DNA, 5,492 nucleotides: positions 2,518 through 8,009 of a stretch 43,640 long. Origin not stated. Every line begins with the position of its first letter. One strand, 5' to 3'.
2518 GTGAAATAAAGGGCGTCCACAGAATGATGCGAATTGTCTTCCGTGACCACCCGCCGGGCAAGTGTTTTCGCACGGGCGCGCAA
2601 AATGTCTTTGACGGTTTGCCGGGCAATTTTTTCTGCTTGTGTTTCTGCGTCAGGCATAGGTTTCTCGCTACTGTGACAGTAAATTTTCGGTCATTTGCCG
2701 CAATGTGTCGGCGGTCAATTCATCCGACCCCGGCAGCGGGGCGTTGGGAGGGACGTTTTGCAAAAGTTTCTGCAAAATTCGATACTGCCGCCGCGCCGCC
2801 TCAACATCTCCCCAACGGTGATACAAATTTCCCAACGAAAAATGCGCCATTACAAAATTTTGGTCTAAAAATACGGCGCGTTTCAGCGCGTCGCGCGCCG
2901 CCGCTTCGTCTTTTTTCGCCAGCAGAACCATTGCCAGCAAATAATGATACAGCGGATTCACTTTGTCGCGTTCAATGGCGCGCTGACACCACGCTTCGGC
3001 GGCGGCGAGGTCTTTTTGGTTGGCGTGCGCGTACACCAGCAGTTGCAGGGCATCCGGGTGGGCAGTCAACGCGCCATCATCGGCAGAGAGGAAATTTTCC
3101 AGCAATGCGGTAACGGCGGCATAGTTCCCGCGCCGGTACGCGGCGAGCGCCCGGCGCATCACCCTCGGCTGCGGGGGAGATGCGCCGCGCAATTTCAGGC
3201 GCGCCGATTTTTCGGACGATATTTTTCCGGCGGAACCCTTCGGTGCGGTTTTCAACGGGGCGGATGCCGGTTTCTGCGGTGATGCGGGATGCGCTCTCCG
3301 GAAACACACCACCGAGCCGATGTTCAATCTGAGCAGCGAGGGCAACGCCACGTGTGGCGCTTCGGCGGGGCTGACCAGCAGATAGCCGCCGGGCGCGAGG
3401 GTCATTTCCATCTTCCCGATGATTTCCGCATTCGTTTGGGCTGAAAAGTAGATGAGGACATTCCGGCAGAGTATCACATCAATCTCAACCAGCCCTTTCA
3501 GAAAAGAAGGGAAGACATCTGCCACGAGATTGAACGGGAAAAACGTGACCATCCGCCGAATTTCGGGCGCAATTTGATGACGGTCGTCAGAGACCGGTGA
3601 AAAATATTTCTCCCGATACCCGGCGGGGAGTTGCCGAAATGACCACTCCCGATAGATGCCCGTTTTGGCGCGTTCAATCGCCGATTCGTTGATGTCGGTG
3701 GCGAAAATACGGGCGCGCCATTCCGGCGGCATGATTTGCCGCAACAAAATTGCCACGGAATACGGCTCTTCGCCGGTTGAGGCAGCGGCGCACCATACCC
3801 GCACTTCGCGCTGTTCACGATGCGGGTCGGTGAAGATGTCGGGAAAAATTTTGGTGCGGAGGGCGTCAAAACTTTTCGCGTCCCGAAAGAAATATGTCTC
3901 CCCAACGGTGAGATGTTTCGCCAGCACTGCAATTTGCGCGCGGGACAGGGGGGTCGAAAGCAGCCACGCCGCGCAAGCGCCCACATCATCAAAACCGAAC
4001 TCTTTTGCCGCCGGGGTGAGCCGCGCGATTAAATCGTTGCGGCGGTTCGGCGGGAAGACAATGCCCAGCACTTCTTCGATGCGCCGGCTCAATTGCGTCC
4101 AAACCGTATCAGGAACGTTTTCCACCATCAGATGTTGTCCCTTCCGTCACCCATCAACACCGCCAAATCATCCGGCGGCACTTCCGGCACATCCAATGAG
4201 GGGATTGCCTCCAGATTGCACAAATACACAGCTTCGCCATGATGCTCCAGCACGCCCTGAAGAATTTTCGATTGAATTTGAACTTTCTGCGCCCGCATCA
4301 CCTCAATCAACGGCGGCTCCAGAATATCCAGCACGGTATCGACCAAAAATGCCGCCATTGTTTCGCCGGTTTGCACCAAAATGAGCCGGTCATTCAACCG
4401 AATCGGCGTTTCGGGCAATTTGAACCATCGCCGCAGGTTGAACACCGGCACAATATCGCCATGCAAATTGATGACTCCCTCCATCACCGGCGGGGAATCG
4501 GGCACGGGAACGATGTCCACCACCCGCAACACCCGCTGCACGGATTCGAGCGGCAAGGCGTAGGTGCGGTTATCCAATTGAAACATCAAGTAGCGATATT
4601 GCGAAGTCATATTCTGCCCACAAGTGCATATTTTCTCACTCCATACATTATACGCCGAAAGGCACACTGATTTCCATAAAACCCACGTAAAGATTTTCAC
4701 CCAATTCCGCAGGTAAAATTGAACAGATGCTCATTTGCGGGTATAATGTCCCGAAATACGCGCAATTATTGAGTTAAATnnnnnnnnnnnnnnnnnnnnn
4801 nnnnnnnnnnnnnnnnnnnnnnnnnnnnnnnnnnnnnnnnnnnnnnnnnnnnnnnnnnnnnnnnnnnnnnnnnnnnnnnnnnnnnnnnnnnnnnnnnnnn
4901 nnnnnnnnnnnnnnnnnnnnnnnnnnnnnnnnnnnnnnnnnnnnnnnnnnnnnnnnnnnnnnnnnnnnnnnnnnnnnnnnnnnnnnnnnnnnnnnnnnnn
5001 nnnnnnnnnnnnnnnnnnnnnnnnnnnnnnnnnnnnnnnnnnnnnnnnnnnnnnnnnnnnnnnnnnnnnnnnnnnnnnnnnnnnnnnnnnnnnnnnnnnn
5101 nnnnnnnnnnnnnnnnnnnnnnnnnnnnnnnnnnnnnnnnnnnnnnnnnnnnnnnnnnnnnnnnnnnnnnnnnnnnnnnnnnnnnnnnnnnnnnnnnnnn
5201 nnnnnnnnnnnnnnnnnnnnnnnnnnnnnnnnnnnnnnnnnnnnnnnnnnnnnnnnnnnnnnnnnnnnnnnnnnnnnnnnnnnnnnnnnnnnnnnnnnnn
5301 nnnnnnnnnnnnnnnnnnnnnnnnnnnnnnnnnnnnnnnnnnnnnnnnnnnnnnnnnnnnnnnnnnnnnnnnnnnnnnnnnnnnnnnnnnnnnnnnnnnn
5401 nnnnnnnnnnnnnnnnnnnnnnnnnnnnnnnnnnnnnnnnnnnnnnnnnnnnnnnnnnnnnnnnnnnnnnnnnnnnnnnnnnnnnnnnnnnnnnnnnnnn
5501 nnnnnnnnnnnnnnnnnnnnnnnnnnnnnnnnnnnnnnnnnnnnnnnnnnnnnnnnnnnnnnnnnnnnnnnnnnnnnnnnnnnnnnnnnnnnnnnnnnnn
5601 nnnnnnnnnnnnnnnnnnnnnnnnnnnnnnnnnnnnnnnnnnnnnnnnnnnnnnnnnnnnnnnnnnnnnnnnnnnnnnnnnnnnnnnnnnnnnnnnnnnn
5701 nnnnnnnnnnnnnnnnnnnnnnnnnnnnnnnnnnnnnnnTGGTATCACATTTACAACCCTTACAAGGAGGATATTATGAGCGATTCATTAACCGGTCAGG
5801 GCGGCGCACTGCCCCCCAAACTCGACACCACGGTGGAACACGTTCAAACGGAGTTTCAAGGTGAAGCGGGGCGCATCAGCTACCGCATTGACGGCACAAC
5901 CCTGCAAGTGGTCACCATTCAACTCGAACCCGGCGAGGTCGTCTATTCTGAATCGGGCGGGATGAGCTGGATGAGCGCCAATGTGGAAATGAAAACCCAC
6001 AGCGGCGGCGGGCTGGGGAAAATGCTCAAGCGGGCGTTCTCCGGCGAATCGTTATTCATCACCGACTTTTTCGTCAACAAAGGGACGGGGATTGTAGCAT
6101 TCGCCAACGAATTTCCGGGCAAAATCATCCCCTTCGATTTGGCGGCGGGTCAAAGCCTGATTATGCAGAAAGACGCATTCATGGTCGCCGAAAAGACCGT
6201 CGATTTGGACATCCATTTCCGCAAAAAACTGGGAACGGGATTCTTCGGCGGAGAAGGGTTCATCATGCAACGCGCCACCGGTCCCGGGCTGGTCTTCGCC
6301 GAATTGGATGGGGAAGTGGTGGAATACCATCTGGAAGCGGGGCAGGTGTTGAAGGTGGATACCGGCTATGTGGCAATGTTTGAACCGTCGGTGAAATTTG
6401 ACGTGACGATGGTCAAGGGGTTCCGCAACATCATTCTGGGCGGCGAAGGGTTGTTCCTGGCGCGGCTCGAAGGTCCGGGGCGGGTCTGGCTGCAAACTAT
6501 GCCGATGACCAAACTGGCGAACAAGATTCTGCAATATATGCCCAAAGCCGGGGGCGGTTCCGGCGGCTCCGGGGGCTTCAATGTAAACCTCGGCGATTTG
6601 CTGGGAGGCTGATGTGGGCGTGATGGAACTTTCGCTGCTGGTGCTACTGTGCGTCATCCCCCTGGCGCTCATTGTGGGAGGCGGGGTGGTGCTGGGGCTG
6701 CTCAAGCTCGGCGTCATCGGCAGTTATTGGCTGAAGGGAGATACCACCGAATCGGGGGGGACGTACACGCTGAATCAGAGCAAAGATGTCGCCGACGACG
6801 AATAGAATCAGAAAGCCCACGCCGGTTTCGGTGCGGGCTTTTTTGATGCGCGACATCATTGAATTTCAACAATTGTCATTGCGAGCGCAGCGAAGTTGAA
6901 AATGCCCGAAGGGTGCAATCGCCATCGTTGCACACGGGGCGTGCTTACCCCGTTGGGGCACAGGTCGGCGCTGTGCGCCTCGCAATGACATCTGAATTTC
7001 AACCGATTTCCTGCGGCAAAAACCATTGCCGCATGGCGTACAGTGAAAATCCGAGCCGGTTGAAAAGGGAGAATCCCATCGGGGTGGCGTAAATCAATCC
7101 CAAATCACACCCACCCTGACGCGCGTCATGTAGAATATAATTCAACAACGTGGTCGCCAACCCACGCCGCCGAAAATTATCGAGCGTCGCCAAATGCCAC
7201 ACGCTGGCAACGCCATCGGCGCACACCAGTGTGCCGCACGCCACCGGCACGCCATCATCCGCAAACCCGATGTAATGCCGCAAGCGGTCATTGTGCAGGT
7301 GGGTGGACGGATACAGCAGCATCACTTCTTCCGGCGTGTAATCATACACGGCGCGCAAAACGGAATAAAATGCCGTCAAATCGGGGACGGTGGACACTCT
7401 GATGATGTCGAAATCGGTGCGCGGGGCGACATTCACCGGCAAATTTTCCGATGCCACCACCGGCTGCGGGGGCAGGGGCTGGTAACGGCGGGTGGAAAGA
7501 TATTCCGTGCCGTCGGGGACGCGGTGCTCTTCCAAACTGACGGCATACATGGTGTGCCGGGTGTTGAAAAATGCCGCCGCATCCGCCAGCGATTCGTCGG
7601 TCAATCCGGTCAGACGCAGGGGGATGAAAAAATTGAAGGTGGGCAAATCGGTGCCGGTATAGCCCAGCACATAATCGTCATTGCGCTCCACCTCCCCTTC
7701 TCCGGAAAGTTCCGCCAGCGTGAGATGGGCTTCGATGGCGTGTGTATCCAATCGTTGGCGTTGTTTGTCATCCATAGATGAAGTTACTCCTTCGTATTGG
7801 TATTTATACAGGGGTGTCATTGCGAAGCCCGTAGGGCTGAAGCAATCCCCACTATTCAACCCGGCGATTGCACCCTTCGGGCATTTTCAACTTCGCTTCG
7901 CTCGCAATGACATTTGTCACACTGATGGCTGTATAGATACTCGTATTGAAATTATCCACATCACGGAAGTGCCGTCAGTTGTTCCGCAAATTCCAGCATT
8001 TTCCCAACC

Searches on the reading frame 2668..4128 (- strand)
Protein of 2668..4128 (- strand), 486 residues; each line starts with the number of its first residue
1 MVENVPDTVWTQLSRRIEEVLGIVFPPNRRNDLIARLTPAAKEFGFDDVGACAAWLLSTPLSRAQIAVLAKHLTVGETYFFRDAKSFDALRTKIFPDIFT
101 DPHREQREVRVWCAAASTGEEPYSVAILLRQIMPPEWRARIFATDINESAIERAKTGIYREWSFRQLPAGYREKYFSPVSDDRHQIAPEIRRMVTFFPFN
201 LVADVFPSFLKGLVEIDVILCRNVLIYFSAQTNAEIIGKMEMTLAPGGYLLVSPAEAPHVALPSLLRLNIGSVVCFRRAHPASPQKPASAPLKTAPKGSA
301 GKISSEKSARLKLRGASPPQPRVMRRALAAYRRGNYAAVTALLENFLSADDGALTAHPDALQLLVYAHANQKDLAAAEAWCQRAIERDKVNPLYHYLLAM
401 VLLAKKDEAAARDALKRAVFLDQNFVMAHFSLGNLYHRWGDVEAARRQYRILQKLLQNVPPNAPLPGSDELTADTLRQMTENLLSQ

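Call 70: search_protein_families(library=pfam, proteins=[window:2668-4128:-], max_evalue=0.00001)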
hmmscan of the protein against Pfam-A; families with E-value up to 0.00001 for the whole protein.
window:2668-4128:- (486 aa): 7 families
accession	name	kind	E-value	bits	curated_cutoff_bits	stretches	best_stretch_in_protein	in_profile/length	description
PF01739.24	CheR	-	1.3e-48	165.5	27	1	77-256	2-177/195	CheR methyltransferase, SAM binding domain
PF13181.12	TPR_8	-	2.5e-08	33.8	25.7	0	359-389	2-32/34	Tetratricopeptide repeat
PF13431.12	TPR_17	-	4.9e-08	33.1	24.4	0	381-412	2-33/34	Tetratricopeptide repeat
PF13432.12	TPR_16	-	2.9e-07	31.2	32.7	0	325-390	2-63/65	Tetratricopeptide repeat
PF14559.12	TPR_19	-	4.7e-06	27.3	25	0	332-400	3-67/68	Tetratricopeptide repeat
PF07719.23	TPR_2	-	5.8e-06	26.5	27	0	393-424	2-33/34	Tetratricopeptide repeat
PF13414.12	TPR_11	-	6.3e-06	26.2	26.8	0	409-438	11-40/42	TPR repeat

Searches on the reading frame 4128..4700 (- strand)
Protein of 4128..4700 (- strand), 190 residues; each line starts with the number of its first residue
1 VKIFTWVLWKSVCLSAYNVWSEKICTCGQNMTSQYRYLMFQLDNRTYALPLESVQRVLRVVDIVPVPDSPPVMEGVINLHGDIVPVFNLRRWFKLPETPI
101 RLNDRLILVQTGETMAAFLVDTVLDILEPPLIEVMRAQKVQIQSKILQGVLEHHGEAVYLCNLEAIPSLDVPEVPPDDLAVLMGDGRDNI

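Call 70: search_protein_families(library=pfam, proteins=[window:4128-4700:-], max_evalue=0.00001)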
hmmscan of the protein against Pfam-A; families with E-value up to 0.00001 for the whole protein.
window:4128-4700:- (190 aa): 1 family
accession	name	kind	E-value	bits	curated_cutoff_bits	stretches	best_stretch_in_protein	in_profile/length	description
PF01584.24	CheW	-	2.2e-28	99.1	23.5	1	37-166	2-133/138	CheW-like domain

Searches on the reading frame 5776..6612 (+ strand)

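Call 70: search_protein_families(library=pfam, proteins=[window:5776-6612:+], max_evalue=0.00001)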
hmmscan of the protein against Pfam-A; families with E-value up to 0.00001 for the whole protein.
window:5776-6612:+ (278 aa): 1 family
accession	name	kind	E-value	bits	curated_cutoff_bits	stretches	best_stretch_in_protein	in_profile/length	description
PF01987.23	AIM24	-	1.2e-72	244.4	25.7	1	36-242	1-205/205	Mitochondrial biogenesis AIM24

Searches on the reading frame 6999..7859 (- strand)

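Call 70: search_protein_families(library=pfam, proteins=[window:6999-7859:-], max_evalue=0.00001)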
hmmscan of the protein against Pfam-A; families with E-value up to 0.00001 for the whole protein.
window:6999-7859:- (286 aa): 2 families
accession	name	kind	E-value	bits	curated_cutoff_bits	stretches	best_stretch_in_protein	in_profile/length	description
PF00583.31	Acetyltransf_1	-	2.5e-09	37.9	20.7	1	182-252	24-94/116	Acetyltransferase (GNAT) family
PF13508.13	Acetyltransf_7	-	1.2e-06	29.2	27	1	197-272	6-83/84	Acetyltransferase (GNAT) domain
